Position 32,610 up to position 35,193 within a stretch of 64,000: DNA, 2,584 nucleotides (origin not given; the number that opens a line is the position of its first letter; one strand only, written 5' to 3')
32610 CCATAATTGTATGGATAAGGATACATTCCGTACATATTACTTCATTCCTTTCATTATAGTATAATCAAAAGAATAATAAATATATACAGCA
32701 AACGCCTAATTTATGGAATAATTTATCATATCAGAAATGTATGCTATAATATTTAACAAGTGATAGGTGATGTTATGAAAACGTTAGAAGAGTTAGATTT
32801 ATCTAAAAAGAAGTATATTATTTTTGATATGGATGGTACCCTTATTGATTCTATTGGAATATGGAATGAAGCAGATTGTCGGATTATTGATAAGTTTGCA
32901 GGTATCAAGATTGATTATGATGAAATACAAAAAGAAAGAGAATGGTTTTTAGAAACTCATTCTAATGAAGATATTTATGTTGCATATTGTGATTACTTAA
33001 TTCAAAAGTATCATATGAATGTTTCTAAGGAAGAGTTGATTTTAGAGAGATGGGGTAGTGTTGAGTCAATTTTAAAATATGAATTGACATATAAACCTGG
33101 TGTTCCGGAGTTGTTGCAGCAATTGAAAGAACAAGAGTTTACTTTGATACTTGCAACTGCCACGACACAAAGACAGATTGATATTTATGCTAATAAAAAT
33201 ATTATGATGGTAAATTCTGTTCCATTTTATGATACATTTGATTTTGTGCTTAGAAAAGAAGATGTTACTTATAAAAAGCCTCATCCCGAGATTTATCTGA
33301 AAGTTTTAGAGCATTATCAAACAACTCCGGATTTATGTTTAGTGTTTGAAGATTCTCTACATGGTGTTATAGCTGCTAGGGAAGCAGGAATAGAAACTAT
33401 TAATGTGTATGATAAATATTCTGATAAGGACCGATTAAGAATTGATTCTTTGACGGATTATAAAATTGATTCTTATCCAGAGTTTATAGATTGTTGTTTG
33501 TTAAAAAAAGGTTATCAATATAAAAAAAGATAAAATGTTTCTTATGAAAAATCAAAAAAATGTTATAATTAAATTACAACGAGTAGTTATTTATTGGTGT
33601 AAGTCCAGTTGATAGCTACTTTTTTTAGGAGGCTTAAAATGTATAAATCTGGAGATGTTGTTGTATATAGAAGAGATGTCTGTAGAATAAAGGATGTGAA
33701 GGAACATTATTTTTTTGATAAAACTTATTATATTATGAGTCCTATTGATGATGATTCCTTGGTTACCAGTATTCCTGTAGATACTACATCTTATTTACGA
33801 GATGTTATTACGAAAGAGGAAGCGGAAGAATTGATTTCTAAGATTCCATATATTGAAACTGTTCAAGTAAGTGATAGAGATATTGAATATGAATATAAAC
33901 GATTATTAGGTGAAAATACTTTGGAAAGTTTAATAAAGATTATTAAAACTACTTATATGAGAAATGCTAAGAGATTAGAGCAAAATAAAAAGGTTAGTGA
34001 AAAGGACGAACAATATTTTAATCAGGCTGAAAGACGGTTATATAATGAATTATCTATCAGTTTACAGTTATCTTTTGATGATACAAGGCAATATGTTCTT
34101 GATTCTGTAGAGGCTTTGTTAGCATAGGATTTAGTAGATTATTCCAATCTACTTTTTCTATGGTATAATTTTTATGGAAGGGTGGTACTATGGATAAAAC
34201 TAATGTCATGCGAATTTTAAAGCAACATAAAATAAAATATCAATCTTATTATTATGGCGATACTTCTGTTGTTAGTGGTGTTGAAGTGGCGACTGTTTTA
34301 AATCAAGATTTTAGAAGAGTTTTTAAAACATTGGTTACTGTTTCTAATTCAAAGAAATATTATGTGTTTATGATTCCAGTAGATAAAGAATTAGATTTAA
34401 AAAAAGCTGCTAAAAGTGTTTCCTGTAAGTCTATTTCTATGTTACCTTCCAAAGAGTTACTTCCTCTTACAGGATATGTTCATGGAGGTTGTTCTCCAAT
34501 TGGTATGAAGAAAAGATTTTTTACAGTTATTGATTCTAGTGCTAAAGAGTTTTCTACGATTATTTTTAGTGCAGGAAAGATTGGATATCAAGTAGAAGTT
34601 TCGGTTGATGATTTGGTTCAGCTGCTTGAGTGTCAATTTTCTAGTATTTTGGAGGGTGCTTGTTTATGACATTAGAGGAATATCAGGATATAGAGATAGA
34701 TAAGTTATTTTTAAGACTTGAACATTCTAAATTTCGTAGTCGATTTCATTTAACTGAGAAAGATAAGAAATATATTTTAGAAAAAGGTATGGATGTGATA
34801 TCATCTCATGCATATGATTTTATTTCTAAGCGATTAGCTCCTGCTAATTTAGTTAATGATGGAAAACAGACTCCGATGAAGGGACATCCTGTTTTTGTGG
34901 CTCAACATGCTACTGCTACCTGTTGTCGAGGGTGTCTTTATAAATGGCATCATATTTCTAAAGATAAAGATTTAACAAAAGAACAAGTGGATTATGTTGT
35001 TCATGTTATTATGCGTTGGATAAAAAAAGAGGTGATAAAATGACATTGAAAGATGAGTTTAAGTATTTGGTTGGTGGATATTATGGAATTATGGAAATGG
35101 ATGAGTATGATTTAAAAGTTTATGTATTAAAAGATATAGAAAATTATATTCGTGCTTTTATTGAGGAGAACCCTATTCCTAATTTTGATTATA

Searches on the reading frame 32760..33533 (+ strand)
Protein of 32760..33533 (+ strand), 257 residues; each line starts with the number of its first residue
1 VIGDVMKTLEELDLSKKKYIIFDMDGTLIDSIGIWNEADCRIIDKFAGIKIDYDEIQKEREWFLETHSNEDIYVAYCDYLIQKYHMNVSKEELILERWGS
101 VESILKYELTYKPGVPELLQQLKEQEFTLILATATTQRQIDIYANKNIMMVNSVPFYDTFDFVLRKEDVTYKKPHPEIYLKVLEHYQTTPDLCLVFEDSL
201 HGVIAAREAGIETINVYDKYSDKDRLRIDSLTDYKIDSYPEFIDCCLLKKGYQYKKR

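Call 37: search_protein_families(library=pfam, proteins=[window:32760-33533:+], max_evalue=0.001)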
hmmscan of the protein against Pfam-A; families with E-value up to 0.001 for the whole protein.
window:32760-33533:+ (257 aa): 3 families
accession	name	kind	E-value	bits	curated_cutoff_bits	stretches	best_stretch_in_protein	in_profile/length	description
PF13419.12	HAD_2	-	2e-27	96.9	23.8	1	20-216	1-178/178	Haloacid dehalogenase-like hydrolase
PF00702.32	Hydrolase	-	6.3e-22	79.3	26.4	1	18-210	2-191/191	haloacid dehalogenase-like hydrolase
PF13242.12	Hydrolase_like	-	0.00036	20.8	22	1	172-227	3-59/75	HAD-hyrolase-like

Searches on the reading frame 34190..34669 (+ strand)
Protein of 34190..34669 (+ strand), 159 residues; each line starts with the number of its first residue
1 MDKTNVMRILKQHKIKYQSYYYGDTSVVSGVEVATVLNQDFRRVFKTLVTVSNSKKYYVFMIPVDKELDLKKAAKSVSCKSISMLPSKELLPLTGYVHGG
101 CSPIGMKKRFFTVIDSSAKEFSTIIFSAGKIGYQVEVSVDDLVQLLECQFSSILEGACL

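Call 37: search_protein_families(library=pfam, proteins=[window:34190-34669:+], max_evalue=0.001)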
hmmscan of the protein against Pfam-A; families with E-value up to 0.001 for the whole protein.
window:34190-34669:+ (159 aa): 1 family
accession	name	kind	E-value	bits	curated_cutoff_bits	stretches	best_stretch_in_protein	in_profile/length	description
PF04073.20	tRNA_edit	-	8.9e-26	90.8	25.5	1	31-144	8-122/123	Aminoacyl-tRNA editing domain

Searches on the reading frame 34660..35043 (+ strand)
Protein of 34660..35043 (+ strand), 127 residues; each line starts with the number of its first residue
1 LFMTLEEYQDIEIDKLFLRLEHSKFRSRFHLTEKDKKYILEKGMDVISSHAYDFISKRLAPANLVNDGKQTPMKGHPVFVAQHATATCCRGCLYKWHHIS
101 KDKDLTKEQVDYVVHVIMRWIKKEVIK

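Call 37: search_protein_families(library=pfam, proteins=[window:34660-35043:+], max_evalue=0.001)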
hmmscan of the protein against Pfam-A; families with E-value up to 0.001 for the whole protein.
window:34660-35043:+ (127 aa): 1 family
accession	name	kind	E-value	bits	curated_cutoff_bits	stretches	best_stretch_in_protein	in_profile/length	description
PF13811.11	DUF4186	-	1.8e-53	179.6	25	1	14-122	1-109/109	Domain of unknown function (DUF4186)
